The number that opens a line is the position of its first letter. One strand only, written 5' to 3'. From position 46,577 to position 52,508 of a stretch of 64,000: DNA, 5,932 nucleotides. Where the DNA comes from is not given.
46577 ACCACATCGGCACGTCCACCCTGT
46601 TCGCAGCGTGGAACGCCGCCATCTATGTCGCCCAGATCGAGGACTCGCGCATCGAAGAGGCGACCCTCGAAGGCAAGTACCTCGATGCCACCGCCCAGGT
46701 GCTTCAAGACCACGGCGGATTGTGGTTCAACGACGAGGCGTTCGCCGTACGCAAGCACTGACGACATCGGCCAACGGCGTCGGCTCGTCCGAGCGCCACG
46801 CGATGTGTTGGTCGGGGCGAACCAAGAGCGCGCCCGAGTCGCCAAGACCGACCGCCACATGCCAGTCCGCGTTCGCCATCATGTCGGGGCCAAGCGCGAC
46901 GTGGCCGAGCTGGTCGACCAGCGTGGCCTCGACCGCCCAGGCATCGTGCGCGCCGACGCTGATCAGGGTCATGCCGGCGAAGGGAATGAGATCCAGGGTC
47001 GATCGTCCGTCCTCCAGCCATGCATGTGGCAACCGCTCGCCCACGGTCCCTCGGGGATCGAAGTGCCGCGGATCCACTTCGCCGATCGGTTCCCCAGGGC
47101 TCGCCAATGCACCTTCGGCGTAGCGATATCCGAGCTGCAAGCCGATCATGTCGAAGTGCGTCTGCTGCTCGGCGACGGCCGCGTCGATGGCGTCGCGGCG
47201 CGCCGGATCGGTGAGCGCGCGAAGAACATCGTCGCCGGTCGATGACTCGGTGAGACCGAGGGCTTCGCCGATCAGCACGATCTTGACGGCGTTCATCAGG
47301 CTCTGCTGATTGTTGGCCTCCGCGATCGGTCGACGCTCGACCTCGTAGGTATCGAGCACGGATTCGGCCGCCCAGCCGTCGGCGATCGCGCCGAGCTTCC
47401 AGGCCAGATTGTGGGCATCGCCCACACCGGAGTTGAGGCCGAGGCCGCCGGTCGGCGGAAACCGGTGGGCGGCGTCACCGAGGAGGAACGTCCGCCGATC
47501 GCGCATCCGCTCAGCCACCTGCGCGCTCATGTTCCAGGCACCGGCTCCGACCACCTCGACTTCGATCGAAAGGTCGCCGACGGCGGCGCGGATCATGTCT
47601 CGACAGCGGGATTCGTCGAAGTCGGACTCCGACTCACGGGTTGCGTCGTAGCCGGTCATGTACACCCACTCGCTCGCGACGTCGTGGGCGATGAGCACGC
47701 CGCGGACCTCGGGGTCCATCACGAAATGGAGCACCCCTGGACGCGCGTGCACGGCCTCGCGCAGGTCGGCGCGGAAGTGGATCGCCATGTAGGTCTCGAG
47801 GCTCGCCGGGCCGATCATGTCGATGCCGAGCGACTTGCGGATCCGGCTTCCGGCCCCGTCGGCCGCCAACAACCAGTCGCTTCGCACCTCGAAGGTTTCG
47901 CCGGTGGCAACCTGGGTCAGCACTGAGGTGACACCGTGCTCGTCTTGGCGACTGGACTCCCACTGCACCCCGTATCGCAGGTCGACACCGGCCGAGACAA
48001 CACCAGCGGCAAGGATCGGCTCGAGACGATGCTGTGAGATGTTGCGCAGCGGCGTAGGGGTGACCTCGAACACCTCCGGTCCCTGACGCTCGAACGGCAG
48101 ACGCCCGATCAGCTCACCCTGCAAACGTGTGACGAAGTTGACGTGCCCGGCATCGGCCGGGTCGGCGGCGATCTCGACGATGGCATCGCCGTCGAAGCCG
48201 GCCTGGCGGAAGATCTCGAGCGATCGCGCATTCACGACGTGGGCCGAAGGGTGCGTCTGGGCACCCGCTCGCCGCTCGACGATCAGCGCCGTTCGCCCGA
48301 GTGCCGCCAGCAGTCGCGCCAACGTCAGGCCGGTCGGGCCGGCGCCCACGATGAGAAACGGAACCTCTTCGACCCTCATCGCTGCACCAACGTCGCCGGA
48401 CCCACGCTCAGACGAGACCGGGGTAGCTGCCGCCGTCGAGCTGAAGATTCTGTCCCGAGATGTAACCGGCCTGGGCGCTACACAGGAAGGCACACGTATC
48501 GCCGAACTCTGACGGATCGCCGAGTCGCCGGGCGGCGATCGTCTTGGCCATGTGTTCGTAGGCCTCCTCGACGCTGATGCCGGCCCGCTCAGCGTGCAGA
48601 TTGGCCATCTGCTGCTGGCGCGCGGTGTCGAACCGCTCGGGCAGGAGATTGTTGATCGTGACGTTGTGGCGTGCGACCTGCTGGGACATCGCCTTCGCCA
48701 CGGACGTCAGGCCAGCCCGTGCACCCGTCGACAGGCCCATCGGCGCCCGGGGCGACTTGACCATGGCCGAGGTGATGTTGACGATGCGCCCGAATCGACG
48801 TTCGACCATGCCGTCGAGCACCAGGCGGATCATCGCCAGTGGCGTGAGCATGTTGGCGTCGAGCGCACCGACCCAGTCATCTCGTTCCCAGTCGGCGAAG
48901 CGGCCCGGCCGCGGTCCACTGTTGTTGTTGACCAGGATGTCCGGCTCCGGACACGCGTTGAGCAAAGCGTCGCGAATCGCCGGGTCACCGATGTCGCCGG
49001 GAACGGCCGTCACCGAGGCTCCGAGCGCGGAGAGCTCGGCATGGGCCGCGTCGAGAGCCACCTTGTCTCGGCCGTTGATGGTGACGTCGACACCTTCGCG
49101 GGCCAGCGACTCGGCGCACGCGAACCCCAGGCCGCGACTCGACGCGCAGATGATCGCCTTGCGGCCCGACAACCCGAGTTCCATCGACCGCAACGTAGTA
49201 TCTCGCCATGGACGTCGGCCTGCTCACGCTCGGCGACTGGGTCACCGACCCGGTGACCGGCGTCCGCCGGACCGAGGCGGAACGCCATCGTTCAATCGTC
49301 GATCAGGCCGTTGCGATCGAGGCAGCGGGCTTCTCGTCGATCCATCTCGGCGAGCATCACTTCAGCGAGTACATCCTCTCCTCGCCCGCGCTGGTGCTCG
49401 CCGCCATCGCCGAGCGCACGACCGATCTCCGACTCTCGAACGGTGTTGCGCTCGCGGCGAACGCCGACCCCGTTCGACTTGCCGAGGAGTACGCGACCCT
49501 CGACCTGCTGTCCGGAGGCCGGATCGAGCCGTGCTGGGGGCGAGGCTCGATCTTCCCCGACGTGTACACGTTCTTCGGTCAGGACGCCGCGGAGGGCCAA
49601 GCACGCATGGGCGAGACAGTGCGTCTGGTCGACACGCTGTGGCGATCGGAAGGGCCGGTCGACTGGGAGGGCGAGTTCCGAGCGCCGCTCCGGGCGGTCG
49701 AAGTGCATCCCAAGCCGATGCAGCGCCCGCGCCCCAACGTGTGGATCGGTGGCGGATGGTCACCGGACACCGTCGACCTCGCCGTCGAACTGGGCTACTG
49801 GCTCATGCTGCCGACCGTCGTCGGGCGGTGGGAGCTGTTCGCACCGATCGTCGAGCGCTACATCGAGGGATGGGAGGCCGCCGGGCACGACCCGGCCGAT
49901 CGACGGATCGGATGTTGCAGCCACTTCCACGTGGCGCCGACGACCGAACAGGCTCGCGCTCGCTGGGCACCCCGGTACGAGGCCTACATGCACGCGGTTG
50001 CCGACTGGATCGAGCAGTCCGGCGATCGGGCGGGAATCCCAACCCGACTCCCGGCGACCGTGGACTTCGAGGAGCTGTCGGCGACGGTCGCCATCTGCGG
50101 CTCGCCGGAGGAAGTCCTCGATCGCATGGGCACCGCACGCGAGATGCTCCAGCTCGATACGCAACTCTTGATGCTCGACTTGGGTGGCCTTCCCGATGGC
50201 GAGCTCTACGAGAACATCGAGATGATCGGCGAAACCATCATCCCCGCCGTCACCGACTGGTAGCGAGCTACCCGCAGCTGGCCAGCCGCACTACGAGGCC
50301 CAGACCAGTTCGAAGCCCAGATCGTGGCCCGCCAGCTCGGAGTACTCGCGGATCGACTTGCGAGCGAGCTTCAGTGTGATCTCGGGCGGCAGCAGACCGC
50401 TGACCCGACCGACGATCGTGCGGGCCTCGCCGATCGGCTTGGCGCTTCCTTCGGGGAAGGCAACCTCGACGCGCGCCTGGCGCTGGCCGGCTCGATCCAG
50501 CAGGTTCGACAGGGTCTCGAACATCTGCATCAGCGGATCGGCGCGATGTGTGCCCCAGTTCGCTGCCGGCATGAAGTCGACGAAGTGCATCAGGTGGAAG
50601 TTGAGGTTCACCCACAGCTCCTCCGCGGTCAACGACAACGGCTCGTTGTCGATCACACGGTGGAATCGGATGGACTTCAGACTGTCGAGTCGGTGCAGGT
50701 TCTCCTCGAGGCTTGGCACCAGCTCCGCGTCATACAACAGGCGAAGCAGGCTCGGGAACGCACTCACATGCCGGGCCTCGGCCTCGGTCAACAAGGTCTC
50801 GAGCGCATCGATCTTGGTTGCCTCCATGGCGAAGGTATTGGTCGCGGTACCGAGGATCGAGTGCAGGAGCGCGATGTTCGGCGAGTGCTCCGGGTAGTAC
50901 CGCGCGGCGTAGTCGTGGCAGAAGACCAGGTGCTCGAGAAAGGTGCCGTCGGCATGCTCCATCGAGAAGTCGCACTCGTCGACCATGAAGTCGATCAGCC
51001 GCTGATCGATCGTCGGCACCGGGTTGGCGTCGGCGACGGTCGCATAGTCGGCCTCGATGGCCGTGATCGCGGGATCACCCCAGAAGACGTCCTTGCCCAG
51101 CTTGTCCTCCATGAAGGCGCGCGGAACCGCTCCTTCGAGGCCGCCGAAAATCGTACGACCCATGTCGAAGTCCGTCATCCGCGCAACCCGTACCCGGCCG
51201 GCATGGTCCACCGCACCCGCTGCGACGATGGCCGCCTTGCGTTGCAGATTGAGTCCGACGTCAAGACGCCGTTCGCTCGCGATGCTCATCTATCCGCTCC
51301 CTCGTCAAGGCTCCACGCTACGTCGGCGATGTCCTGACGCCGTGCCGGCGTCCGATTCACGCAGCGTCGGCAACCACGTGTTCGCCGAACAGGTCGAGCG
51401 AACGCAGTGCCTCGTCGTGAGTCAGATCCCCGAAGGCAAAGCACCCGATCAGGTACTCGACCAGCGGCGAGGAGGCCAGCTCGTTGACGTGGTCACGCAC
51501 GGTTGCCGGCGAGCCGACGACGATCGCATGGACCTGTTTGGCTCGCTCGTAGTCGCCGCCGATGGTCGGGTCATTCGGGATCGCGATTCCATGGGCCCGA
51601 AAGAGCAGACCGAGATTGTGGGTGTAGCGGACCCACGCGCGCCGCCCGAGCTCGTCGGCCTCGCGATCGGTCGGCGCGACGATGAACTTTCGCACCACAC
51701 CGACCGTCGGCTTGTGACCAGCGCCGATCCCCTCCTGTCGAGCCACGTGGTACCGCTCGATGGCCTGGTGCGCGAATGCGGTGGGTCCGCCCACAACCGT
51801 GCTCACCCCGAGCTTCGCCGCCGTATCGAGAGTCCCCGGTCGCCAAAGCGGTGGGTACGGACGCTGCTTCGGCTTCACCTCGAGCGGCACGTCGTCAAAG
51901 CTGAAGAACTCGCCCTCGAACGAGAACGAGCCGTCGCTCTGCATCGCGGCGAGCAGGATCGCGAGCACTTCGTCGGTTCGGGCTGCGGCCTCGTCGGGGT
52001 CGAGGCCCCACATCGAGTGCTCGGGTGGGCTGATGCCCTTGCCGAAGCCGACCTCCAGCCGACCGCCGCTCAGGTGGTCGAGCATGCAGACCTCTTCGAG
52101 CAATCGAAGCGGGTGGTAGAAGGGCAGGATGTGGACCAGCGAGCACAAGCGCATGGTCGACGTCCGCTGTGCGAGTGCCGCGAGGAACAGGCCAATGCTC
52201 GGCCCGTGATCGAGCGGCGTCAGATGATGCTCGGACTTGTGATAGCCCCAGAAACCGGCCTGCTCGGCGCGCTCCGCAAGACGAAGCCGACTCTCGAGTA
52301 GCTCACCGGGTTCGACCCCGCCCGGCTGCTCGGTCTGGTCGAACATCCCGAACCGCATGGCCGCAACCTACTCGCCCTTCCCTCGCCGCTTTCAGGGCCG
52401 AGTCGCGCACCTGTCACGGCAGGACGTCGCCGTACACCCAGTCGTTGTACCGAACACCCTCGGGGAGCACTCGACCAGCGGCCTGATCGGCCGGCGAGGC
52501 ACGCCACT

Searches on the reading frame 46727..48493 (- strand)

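Call 68: search_protein_families(library=pfam, proteins=[window:46727-48493:-], max_evalue=0.00001)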
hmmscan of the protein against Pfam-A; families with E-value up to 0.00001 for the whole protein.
window:46727-48493:- (588 aa): 2 families
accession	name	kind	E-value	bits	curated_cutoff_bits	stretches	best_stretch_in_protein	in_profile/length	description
PF01494.25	FAD_binding_3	-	2e-81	274.3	22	1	44-397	2-348/349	FAD binding domain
PF21274.3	Rng_hyd_C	-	8.3e-13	49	27.5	1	483-575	3-97/107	Aromatic-ring hydroxylase, C-terminal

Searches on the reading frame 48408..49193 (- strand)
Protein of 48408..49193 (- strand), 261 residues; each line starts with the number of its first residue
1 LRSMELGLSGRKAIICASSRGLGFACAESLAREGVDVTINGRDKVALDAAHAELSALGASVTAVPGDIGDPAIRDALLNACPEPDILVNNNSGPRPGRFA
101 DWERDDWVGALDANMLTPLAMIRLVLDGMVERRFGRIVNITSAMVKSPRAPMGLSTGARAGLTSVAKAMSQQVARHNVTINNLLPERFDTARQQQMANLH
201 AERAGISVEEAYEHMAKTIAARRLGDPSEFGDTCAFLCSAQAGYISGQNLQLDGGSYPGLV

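Call 68: search_protein_families(library=pfam, proteins=[window:48408-49193:-], max_evalue=0.00001)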
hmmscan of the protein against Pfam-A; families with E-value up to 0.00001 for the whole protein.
window:48408-49193:- (261 aa): 2 families
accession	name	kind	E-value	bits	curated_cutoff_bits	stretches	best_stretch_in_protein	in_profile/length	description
PF13561.12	adh_short_C2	-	8.8e-34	117.5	27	1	17-255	3-234/236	Enoyl-(Acyl carrier protein) reductase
PF00106.31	adh_short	-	7.8e-30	104.2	26.6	1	13-195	3-189/195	short chain dehydrogenase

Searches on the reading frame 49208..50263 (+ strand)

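Call 68: search_protein_families(library=pfam, proteins=[window:49208-50263:+], max_evalue=0.00001)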
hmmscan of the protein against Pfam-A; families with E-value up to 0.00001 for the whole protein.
window:49208-50263:+ (351 aa): 1 family
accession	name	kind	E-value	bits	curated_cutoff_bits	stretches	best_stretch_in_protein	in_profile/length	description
PF00296.26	Bac_luciferase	-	2.7e-58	198.2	27.9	1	16-312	16-309/314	Luciferase-like monooxygenase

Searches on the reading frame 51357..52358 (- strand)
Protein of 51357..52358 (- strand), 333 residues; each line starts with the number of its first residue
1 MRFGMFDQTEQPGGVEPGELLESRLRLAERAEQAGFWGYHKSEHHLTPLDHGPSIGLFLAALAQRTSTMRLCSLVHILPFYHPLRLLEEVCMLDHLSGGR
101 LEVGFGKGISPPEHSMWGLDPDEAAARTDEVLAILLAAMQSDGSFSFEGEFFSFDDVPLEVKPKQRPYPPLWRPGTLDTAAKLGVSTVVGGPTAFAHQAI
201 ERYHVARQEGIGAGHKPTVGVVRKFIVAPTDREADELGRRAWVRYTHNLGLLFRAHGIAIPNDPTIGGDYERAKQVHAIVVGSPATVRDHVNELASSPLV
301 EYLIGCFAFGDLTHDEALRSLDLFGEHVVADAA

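Call 68: search_protein_families(library=pfam, proteins=[window:51357-52358:-], max_evalue=0.00001)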
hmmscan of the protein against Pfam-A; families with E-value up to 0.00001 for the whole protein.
window:51357-52358:- (333 aa): 1 family
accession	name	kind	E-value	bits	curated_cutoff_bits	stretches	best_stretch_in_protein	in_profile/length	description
PF00296.26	Bac_luciferase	-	2.3e-48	165.6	27.9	1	1-296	1-309/314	Luciferase-like monooxygenase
